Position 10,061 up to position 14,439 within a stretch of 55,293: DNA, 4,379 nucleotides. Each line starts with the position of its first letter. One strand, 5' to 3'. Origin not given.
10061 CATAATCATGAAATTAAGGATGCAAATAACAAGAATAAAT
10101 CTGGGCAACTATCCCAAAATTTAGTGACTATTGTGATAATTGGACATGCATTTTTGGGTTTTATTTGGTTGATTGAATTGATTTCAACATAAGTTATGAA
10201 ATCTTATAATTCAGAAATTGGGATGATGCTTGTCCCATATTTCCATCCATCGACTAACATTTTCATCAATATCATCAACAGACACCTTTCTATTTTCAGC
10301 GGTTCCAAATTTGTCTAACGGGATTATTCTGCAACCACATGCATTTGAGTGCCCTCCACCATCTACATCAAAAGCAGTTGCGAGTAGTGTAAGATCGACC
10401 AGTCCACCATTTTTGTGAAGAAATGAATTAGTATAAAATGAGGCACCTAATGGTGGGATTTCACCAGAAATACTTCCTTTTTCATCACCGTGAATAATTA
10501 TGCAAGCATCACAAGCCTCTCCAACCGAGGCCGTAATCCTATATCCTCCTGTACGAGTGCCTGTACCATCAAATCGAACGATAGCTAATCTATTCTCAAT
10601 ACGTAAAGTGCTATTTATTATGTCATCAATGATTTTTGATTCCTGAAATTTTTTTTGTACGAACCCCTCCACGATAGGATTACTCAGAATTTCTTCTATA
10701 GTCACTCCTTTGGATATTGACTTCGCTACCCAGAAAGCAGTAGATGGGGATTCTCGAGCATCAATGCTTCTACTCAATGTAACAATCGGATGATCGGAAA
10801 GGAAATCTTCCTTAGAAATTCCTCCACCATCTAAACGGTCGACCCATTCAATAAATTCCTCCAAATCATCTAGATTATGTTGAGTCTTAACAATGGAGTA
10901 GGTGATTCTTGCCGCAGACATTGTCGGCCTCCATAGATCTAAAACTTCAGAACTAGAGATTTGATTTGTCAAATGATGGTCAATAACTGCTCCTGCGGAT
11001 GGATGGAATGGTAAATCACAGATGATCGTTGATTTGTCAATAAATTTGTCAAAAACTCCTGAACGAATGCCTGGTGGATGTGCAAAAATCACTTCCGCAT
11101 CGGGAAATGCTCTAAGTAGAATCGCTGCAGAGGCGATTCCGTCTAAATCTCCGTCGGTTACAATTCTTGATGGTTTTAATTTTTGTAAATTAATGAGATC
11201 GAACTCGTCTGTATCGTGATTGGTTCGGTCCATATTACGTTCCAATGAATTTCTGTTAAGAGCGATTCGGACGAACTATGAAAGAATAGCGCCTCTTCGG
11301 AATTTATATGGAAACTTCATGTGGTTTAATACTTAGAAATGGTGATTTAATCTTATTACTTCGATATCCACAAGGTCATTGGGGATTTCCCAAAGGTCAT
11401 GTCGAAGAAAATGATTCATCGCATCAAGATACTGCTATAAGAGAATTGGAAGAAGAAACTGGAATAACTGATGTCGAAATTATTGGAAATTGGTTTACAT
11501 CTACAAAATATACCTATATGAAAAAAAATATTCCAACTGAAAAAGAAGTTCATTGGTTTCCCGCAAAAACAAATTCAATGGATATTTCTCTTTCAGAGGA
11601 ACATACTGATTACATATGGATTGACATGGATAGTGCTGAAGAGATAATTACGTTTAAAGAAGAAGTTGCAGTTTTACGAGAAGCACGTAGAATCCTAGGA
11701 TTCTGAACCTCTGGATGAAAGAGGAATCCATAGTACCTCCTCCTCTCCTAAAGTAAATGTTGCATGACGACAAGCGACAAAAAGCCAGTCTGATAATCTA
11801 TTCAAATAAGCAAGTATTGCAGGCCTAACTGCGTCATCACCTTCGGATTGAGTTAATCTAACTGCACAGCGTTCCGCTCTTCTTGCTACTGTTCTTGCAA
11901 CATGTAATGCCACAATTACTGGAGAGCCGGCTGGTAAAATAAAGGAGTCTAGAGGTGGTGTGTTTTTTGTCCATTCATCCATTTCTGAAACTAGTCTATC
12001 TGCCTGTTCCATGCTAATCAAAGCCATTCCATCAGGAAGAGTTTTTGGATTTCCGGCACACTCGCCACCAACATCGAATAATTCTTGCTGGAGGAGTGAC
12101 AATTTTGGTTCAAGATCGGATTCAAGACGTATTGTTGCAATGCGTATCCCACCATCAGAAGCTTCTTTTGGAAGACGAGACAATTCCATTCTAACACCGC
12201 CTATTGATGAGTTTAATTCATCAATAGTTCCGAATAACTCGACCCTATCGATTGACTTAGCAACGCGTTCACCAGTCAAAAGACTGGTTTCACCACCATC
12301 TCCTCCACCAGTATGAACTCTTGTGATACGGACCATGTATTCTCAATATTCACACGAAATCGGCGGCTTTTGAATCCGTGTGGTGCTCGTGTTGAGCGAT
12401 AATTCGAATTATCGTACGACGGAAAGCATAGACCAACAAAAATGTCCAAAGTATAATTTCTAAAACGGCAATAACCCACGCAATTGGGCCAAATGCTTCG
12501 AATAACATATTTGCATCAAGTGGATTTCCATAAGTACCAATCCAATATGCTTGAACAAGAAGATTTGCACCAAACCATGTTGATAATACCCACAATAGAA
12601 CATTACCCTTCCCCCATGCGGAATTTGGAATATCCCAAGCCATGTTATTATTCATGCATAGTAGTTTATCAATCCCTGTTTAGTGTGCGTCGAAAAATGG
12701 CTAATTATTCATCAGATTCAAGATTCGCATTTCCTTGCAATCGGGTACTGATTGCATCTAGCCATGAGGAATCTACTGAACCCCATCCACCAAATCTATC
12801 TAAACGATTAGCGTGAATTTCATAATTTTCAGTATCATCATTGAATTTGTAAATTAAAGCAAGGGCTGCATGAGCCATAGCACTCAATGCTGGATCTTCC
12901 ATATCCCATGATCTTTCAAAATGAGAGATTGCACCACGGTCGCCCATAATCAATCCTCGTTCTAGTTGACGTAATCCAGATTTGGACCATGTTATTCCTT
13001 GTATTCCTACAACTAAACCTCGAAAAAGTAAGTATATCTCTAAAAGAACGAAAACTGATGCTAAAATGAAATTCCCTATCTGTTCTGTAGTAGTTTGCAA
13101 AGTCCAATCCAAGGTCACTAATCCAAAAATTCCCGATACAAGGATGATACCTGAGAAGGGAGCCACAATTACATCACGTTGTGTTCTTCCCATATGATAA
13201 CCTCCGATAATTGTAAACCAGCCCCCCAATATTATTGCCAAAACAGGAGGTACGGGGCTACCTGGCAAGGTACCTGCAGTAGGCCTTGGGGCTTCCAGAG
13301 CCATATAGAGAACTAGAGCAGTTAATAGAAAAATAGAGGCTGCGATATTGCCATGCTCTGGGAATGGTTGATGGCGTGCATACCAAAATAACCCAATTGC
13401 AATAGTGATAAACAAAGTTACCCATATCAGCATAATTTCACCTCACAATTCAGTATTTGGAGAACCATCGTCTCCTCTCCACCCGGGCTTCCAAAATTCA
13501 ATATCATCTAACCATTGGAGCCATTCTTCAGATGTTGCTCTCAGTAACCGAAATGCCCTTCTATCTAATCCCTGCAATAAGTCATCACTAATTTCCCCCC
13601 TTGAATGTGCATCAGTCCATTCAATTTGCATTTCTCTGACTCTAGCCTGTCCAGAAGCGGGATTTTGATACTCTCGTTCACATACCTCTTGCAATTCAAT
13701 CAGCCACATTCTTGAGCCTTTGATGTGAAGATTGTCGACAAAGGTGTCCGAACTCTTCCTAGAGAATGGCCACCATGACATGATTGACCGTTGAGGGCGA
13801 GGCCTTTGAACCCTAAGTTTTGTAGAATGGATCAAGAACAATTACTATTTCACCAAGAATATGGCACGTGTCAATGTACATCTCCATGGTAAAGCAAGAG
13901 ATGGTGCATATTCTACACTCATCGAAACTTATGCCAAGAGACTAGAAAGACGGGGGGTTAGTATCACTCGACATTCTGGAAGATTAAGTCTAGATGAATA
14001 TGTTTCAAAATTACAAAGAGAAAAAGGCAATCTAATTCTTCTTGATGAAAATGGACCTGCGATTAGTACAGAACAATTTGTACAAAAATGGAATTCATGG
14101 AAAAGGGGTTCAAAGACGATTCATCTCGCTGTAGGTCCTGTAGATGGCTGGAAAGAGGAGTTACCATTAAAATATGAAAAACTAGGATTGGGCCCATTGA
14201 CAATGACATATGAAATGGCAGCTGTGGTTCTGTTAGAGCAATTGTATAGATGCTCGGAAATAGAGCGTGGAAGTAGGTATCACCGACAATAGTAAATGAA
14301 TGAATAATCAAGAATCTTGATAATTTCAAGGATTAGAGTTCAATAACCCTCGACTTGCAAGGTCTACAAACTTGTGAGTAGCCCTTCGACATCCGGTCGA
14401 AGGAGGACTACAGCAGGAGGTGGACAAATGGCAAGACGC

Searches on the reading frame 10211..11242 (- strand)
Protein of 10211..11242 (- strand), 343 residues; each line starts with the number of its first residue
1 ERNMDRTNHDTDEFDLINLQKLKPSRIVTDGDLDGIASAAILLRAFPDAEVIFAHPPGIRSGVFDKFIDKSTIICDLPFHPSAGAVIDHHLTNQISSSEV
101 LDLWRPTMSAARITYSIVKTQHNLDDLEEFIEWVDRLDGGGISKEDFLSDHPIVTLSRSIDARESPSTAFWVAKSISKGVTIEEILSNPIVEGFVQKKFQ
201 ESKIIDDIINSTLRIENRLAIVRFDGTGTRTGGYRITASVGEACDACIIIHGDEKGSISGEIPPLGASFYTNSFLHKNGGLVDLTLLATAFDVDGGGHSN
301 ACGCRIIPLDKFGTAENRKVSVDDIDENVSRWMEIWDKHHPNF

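Call 48: search_protein_families(library=pfam, proteins=[window:10211-11242:-], max_evalue=0.001)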
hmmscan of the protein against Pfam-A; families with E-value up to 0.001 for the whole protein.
window:10211-11242:- (343 aa): 1 family
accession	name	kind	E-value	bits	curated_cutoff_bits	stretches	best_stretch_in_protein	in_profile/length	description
PF01368.27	DHH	-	0.00026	21.7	28.1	0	27-121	4-105/125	DHH family, N-terminal domain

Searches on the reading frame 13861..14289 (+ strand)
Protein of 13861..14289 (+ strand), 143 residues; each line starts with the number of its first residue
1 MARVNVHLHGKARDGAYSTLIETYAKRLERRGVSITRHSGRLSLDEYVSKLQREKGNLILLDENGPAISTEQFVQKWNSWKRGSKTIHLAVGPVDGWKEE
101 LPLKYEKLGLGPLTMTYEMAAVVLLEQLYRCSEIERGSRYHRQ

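Call 48: search_protein_families(library=pfam, proteins=[window:13861-14289:+], max_evalue=0.001)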
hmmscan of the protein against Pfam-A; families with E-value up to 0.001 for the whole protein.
window:13861-14289:+ (143 aa): 1 family
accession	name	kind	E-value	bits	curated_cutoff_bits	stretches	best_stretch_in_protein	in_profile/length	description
PF02590.22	SPOUT_MTase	-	4.6e-23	82.4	27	1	4-141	3-154/154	Predicted SPOUT methyltransferase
